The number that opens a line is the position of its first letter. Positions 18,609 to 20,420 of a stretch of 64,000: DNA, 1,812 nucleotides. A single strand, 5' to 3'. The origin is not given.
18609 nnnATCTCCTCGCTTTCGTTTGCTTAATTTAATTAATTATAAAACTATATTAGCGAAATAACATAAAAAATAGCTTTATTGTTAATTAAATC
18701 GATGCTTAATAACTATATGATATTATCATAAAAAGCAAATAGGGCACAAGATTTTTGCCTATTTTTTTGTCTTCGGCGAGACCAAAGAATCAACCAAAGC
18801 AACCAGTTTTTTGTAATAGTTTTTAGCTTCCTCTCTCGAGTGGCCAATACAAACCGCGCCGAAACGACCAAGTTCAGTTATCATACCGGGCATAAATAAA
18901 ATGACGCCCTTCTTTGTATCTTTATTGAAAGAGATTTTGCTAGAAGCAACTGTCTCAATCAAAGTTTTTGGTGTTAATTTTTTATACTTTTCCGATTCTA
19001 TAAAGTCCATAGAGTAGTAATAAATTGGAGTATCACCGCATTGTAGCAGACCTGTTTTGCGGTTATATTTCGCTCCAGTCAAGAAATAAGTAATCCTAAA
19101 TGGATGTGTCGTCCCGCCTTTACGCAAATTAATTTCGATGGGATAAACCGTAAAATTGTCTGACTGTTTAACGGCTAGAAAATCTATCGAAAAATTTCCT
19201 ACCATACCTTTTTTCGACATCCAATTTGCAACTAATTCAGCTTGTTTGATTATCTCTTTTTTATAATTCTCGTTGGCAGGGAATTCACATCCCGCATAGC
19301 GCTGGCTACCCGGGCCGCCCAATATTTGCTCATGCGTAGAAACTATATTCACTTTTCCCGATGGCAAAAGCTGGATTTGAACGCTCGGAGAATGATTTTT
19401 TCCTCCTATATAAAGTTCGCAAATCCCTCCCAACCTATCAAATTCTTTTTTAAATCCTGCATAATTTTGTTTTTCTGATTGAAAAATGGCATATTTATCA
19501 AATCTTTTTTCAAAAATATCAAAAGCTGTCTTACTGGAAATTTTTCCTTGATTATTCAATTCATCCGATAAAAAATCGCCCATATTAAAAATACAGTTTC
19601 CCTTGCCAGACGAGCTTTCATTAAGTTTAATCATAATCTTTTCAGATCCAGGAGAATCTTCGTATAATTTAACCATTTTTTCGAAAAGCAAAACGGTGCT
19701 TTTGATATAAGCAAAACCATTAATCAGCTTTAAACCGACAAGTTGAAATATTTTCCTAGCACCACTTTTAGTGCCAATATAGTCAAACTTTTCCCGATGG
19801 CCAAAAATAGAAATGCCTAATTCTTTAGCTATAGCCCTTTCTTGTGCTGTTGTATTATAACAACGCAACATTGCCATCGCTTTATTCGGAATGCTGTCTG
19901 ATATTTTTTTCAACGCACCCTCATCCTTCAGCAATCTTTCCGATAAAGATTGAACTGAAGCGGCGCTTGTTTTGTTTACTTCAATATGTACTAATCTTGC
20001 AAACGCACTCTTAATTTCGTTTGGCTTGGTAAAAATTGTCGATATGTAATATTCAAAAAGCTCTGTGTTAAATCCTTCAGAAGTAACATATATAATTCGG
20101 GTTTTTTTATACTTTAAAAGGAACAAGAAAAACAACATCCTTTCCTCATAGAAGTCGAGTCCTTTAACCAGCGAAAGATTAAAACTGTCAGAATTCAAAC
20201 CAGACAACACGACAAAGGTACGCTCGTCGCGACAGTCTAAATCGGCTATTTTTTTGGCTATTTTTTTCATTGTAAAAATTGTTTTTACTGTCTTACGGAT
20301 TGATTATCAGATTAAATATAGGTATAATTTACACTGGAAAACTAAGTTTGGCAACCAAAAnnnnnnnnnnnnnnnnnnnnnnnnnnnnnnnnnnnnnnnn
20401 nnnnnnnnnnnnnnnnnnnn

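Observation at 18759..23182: Cluster of four ATP-grasp-type ligases (RimK-like + two stand-alone CphA G-domain paralogs + large ATP-grasp-like protein) inserted between ruvC and ruvA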

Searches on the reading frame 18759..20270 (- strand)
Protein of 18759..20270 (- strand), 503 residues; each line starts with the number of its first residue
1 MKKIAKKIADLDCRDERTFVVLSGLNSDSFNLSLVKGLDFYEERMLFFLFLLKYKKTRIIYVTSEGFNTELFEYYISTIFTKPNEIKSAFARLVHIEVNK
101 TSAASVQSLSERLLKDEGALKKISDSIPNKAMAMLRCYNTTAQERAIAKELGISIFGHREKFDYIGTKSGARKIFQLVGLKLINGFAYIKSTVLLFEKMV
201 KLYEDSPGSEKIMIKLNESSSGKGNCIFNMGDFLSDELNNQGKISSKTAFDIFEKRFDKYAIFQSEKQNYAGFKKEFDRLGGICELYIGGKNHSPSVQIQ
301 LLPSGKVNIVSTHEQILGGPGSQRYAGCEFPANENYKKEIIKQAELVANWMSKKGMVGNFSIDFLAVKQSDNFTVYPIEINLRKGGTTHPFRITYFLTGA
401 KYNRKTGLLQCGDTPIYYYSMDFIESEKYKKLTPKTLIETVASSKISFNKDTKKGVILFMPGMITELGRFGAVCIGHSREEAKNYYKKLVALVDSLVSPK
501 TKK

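Call 3: search_protein_families(library=pfam, proteins=[window:18759-20270:-], max_evalue=0.01)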
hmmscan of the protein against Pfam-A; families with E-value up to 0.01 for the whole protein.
window:18759-20270:- (503 aa): 3 families
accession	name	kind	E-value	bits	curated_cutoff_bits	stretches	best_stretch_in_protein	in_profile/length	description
PF24923.1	ATP-grasp_IQCH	-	2.2e-15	57.2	27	1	164-403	6-264/266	IQCH-like, ATP-grasp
PF02655.19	ATP-grasp_3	-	3.6e-06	27.6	23.2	1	276-386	63-159/160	ATP-grasp domain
PF18105.7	PGM1_C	-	4.3e-05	23.4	22.5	1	437-489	2-54/54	PGM1 C-terminal domain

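Call 4: search_protein_families(library=ncbifam, proteins=[window:18759-20270:-], max_evalue=0.01)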
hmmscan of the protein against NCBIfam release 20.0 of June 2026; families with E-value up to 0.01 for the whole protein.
window:18759-20270:- (503 aa): 1 family
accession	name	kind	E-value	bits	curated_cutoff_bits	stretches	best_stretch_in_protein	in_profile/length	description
NF042917.1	PAGG_GluLig_BesA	equivalog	3.7e-34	118.3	750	1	21-463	10-428/432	L-propargylglycine--L-glutamate ligase BesA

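Call 12: search_solved_structures(query=window:18762-20270:-, max_evalue=0.01, show_alignments=1)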
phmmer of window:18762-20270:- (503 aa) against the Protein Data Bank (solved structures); distinct sequences matched with E-value up to 0.01: 1.
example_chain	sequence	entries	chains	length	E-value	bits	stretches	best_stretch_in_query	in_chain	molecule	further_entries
8yi6_A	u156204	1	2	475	3.1e-30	108.7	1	30-493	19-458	L-propargylglycine--L-glutamate ligase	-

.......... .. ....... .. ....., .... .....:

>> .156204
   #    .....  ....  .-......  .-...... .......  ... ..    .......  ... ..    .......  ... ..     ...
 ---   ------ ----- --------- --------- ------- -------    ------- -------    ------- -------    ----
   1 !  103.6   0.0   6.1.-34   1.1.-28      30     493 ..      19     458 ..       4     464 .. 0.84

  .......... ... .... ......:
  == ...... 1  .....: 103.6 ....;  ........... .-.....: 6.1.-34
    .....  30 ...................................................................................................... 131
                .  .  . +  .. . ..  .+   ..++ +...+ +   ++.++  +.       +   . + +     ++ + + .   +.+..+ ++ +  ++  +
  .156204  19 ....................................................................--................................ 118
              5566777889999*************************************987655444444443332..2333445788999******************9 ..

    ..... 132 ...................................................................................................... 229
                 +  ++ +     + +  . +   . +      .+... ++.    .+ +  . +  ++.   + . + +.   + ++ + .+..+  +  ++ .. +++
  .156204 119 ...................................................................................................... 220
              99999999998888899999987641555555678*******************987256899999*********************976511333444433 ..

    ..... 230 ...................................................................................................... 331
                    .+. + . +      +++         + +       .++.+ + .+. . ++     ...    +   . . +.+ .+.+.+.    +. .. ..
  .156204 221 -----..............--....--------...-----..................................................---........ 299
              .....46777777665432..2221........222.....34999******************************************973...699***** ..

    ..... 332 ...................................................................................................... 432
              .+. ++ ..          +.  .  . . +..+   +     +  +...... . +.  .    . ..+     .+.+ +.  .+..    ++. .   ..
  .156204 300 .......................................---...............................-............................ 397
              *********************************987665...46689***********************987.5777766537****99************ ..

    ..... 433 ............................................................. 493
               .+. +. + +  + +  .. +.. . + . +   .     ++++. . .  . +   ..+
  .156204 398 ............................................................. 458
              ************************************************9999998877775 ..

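Call 28: find_homologous_proteins(query=window:18762-20270:-)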
Query window:18762-20270:- (503 aa): 4865 proteins with E <= 0.001 among 8000 candidates; the best 120 are listed.
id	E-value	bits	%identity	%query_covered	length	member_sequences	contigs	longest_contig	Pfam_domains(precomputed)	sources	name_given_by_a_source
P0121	0.0e+0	1118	100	100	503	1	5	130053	PF02655.20,PF24923.2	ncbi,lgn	-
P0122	2.8e-234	796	72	99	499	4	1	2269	PF18105.8,PF24923.2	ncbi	-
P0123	2.0e-161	556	53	97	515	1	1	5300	PF02655.20,PF24923.2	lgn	-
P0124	4.5e-161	555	52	98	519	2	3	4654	PF02655.20,PF24923.2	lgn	-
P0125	8.0e-161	554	53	99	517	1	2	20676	PF02655.20,PF24923.2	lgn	-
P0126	1.4e-160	553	53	98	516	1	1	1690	PF02655.20,PF24923.2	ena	-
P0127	3.9e-160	552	54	98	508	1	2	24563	PF24923.2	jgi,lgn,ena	-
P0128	1.1e-157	544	53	96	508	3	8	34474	PF02655.20,PF18105.8,PF24923.2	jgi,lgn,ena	jgi:hypothetical protein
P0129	1.4e-157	543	52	97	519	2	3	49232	PF02655.20,PF24923.2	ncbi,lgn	-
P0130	2.4e-157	543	52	98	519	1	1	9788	PF02655.20,PF24923.2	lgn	-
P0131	3.2e-157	542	52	99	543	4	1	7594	PF02655.20,PF24923.2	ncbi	-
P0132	1.2e-156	540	52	98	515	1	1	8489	PF02655.20,PF24923.2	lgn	-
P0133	8.7e-156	538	53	95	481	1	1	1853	PF02655.20,PF18105.8,PF24923.2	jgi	jgi:hypothetical protein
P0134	3.2e-154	532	51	99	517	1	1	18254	PF02655.20,PF24923.2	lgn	-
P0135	2.2e-153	530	49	98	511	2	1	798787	PF02655.20,PF24923.2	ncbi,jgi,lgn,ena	ncbi:MAG: ATP-grasp domain-containing protein [Patescibacteria group bacterium]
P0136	3.7e-153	529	51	97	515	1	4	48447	PF18105.8,PF24923.2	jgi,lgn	-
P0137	2.4e-152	526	51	99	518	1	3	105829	PF24923.2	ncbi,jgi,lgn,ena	-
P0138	8.4e-152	524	52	99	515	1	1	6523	PF02655.20,PF24923.2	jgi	jgi:hypothetical protein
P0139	2.0e-148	513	48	98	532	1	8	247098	PF18105.8,PF24923.2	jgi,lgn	-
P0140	7.4e-147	508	49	97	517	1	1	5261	PF24923.2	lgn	-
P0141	4.6e-146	506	50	99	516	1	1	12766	PF02655.20,PF24923.2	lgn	-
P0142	8.7e-145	501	49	97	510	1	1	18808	PF02655.20,PF18105.8,PF24923.2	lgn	-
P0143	1.1e-143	498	47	99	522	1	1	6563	PF24923.2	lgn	-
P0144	1.0e-142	494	47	98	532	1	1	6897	PF02655.20,PF24923.2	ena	-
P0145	7.1e-141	488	50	95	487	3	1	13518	PF02655.20,PF24923.2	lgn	-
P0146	7.2e-141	488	46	98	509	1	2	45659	PF02655.20,PF24923.2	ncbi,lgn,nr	ncbi:MAG: ATP-grasp domain-containing protein [Patescibacteria group bacterium]|nr:ATP-grasp domain-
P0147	3.9e-140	486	49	96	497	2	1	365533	PF18105.8,PF24923.2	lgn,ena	-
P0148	3.8e-139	483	48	99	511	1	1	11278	PF24923.2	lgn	-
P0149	1.0e-135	471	46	98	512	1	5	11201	PF24923.2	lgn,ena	-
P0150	1.8e-130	454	45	97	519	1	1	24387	PF24923.2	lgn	-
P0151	1.2e-106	376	40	97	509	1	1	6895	PF18105.8,PF24923.2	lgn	-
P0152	5.2e-105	370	40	98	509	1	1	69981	PF18105.8,PF24923.2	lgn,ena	-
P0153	1.9e-96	342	39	97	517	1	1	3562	PF18105.8,PF24923.2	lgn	-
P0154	6.6e-96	340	37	97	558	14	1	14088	PF18105.8,PF24923.2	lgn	-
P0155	6.7e-96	340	38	97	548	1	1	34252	PF18105.8,PF24923.2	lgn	-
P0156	2.4e-95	338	36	96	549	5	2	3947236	PF18105.8,PF24923.2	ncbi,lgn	ncbi:MAG: peptide ligase PGM1-related protein [Vulcanimicrobiota bacterium]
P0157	2.8e-95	338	37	97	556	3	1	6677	PF18105.8,PF24923.2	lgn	-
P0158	7.1e-95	337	37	97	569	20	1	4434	PF18105.8,PF24923.2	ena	-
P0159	1.3e-94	336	38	98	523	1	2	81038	PF18105.8,PF24923.2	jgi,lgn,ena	-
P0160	1.3e-94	336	38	98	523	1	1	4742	PF18105.8,PF24923.2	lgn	-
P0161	1.2e-93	333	38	98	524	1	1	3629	PF24923.2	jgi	jgi:hypothetical protein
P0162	3.8e-93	331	36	95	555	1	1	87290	PF18105.8,PF24923.2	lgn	-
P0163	6.1e-93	330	37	96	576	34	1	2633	PF18105.8,PF24923.2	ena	-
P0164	1.5e-91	326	36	97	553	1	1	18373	PF18105.8,PF24923.2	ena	-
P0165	5.9e-91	324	36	96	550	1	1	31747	PF18105.8,PF24923.2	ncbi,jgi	jgi:hypothetical protein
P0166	6.6e-91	324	36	95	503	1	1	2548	PF18105.8,PF24923.2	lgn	-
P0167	9.1e-91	323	35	99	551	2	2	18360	PF18105.8,PF24923.2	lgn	-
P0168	1.6e-90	322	38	94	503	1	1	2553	PF18105.8,PF24923.2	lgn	-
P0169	3.0e-90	321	36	97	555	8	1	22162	PF18105.8,PF24923.2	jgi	jgi:hypothetical protein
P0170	3.3e-90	321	36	97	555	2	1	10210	PF18105.8,PF24923.2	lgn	-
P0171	5.8e-90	321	37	98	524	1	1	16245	PF18105.8,PF24923.2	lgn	-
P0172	6.1e-90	320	37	95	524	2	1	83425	PF18105.8,PF24923.2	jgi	jgi:hypothetical protein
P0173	8.6e-90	320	36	97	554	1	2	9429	PF18105.8,PF24923.2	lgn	-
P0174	9.4e-90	320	38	95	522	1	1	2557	PF18105.8,PF24923.2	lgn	-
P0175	1.4e-89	319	36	97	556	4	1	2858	PF18105.8,PF24923.2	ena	-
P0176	2.9e-89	318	35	96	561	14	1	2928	PF18105.8,PF24923.2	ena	-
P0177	3.1e-89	318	37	95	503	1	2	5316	PF18105.8,PF24923.2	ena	-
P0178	5.6e-89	317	32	100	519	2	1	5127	PF18105.8,PF24923.2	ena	-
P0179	8.1e-89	317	38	97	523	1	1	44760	PF18105.8,PF24923.2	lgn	-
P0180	8.5e-89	317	36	96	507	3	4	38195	PF18105.8,PF24923.2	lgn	-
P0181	8.7e-89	317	36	96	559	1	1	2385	PF18105.8,PF24923.2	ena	-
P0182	9.8e-89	316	35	98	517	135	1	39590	PF18105.8,PF24923.2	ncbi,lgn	-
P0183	1.2e-88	316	37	95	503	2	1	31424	PF02655.20,PF18105.8,PF24923.2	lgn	-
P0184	1.6e-88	316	37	94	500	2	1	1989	PF18105.8,PF24923.2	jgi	-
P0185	2.5e-88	315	34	96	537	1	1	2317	PF18105.8,PF24923.2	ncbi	-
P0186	3.8e-88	315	37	95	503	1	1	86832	PF18105.8,PF24923.2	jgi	-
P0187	4.9e-88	314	34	98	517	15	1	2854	PF18105.8,PF24923.2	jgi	jgi:hypothetical protein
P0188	1.2e-87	313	34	96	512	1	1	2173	PF18105.8,PF24923.2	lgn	-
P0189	1.4e-87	313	34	98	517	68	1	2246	PF18105.8,PF24923.2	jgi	jgi:hypothetical protein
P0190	1.4e-87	313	36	95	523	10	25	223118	PF18105.8,PF24923.2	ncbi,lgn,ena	-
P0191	1.6e-87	313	35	96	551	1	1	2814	PF18105.8,PF24923.2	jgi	-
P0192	1.9e-87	312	34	97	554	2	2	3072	PF18105.8,PF24923.2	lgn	-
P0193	2.7e-87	312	35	98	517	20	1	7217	PF18105.8,PF24923.2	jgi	jgi:PGM1 C-terminal domain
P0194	2.7e-87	312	37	96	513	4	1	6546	PF18105.8,PF24923.2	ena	-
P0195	3.5e-87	311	35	97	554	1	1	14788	PF18105.8,PF24923.2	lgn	-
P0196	4.5e-87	311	36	95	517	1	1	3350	PF18105.8,PF24923.2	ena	-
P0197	5.2e-87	311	35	95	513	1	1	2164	PF18105.8,PF24923.2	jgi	-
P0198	5.2e-87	311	34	98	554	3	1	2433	PF18105.8,PF24923.2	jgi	jgi:hypothetical protein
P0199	6.1e-87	311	35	96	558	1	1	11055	PF18105.8,PF24923.2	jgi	jgi:hypothetical protein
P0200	6.2e-87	311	34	98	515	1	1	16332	PF18105.8,PF24923.2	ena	-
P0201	6.2e-87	311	36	95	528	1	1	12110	PF18105.8,PF24923.2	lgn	-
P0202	6.7e-87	310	35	97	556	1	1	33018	PF18105.8,PF24923.2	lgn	-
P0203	7.9e-87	310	35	98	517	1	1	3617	PF18105.8,PF24923.2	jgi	jgi:hypothetical protein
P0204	8.6e-87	310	34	98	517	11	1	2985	PF18105.8,PF18604.7,PF24923.2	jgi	-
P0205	8.7e-87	310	35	97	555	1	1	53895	PF18105.8,PF24923.2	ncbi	-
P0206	1.1e-86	310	33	96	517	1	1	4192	PF18105.8,PF24923.2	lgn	-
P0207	1.5e-86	309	37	95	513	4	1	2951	PF18105.8,PF24923.2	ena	-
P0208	1.9e-86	309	36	95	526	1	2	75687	PF18105.8,PF24923.2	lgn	-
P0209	2.0e-86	309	36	95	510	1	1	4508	PF18105.8,PF24923.2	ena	-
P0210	2.0e-86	309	34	98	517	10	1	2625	PF18105.8,PF18604.7,PF24923.2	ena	-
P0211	2.1e-86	309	37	98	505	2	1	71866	PF02655.20,PF18105.8,PF24923.2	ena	-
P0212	2.3e-86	309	34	97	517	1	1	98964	PF18105.8,PF24923.2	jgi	jgi:hypothetical protein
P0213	2.3e-86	309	33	98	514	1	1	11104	PF18105.8,PF24923.2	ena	-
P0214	2.7e-86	308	34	98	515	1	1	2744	PF18105.8,PF24923.2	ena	-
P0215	2.8e-86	308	35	96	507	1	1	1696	PF18105.8,PF24923.2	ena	-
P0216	2.8e-86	308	34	98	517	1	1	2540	PF18105.8,PF24923.2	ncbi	-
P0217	2.9e-86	308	35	96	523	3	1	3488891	PF02655.20,PF18105.8,PF24923.2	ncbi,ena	-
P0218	3.3e-86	308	36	96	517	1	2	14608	PF02655.20,PF18105.8,PF24923.2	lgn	-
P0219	4.0e-86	308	35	96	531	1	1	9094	PF18105.8,PF24923.2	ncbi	-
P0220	4.1e-86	308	33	98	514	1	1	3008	PF18105.8,PF24923.2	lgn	-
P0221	4.3e-86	308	36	95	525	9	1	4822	PF02655.20,PF18105.8,PF24923.2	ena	-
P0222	4.9e-86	308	33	99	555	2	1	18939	PF18105.8,PF24923.2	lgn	-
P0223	5.3e-86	307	34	95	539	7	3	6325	PF02655.20,PF18105.8,PF24923.2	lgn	-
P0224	6.2e-86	307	36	95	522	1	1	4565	PF18105.8,PF24923.2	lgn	-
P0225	6.3e-86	307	36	95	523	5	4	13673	PF18105.8,PF24923.2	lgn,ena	-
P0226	6.9e-86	307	36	97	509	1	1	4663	PF18105.8,PF24923.2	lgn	-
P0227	7.4e-86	307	33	99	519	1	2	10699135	PF18105.8,PF24923.2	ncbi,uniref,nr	ncbi:peptide ligase PGM1-related protein [Acanthopleuribacter pedis]|uniref:Carboxylate-amine ligase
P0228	7.6e-86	307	33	98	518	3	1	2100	PF18105.8,PF24923.2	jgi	jgi:hypothetical protein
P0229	7.7e-86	307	34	95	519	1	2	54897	PF02655.20,PF18105.8,PF24923.2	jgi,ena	-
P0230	8.2e-86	307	35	95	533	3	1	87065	PF18105.8,PF24923.2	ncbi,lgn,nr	ncbi:MAG: ATP-grasp domain-containing protein [Acidobacteria bacterium]|nr:ATP-grasp domain-containi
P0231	8.4e-86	307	36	95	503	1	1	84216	PF02655.20,PF18105.8,PF24923.2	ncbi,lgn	-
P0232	8.5e-86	307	35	95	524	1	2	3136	PF18105.8,PF24923.2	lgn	-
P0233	8.6e-86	307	35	96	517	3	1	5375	PF18105.8,PF24923.2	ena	-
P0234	9.1e-86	307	35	95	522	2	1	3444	PF18105.8,PF24923.2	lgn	-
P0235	9.1e-86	307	36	97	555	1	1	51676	PF18105.8,PF24923.2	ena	-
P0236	9.3e-86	307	36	95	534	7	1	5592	PF02655.20,PF18105.8,PF24923.2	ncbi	-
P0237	9.4e-86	307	34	98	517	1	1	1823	PF18105.8,PF24923.2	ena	-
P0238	9.8e-86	307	35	96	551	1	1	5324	PF18105.8,PF24923.2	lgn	-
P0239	1.1e-85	306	35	95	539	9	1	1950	PF18105.8,PF24923.2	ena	-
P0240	1.1e-85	306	38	95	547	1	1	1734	PF18105.8,PF24923.2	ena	-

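Call 29: find_encoding_contigs(protein=P0135, flank=8000, max_places=1)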
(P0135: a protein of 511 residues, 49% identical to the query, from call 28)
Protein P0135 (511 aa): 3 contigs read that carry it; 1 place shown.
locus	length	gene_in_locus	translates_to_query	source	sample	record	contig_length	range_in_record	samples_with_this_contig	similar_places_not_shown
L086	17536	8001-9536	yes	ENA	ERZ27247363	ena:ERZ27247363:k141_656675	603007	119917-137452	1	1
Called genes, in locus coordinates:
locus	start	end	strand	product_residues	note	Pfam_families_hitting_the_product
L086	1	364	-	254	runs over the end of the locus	PF03703:bPH_2 (weak)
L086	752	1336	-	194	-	PF02677:QueH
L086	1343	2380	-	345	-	PF05496:RuvB_N, PF00004:AAA, PF07728:AAA_5, PF17864:AAA_lid_4, PF05491:WHD_RuvB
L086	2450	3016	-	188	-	PF01330:RuvA_N, PF00633:HHH (faint), PF14520:HHH_5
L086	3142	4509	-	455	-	PF02878:PGM_PMM_I, PF02879:PGM_PMM_II, PF02880:PGM_PMM_III, PF00408:PGM_PMM_IV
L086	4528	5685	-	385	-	PF00534:Glycos_transf_1, PF13692:Glyco_trans_1_4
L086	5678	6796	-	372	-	PF13439:Glyco_transf_4 (weak), PF00534:Glycos_transf_1, PF13692:Glyco_trans_1_4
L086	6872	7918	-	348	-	PF08443:RimK (faint)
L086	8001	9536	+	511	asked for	PF24923:ATP-grasp_IQCH (weak), PF02655:ATP-grasp_3 (faint), PF24923:ATP-grasp_IQCH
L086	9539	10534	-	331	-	PF01087:GalP_UDP_transf, PF16285:DUF4931_N (faint), PF01230:HIT (faint), PF16268:DUF4921, PF02744:GalP_UDP_tr_C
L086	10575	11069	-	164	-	PF02075:RuvC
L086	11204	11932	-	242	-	PF20772:TACO1_YebC_N, PF01709:Transcrip_reg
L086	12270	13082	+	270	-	-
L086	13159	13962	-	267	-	PF01520:Amidase_3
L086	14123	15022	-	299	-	PF25281:MBL_MAP1B (weak), PF00753:Lactamase_B, PF23023:Anti-Pycsar_Apyc1 (faint), PF12706:Lactamase_B_2 (weak)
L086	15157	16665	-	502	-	PF13567:DUF4131, PF03772:Competence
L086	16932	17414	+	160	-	PF01025:GrpE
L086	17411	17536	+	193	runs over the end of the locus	PF06941:NT5C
